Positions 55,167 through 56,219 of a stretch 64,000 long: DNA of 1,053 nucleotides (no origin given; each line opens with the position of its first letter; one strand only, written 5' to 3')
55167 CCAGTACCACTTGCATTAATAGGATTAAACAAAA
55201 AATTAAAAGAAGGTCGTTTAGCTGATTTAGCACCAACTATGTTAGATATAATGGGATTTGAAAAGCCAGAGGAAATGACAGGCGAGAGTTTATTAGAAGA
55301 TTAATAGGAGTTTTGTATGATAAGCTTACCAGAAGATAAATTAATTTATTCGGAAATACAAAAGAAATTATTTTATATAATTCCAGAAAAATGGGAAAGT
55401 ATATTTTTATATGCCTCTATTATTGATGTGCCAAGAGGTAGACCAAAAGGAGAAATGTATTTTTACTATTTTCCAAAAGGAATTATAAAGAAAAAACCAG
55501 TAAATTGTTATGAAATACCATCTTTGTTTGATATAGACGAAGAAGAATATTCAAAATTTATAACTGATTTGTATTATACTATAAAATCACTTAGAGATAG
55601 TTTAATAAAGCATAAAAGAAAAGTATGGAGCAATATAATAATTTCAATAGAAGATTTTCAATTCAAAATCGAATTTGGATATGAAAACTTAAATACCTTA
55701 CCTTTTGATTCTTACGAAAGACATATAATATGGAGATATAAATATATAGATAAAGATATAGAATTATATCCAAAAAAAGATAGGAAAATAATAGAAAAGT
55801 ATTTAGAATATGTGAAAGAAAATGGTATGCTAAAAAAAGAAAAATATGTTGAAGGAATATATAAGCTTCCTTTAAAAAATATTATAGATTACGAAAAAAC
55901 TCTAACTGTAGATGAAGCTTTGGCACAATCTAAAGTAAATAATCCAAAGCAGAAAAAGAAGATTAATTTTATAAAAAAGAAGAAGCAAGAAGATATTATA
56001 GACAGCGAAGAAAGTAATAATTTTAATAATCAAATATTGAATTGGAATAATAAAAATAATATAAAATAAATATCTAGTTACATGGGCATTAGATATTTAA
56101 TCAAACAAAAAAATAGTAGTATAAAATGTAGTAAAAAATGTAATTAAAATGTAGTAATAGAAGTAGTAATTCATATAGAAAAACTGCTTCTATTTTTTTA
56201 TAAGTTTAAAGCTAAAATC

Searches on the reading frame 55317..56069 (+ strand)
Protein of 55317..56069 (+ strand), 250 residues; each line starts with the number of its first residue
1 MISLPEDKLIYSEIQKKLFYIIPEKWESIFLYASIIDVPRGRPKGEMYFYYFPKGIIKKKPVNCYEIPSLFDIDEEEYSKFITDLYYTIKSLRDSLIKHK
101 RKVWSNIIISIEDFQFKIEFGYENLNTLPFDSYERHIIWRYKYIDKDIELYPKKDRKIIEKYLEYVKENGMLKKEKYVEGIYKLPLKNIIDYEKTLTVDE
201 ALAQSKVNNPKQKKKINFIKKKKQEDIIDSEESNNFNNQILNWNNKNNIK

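Call 75: search_protein_families(library=pfam, proteins=[window:55317-56069:+], max_evalue=0.01)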
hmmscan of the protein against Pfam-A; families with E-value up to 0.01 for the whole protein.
window:55317-56069:+ (250 aa): 1 family
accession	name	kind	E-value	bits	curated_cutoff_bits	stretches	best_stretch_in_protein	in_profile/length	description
PF04634.17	YezG-like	-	9.1e-22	78.2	21.7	1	10-145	4-133/146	Immunity protein YezG-like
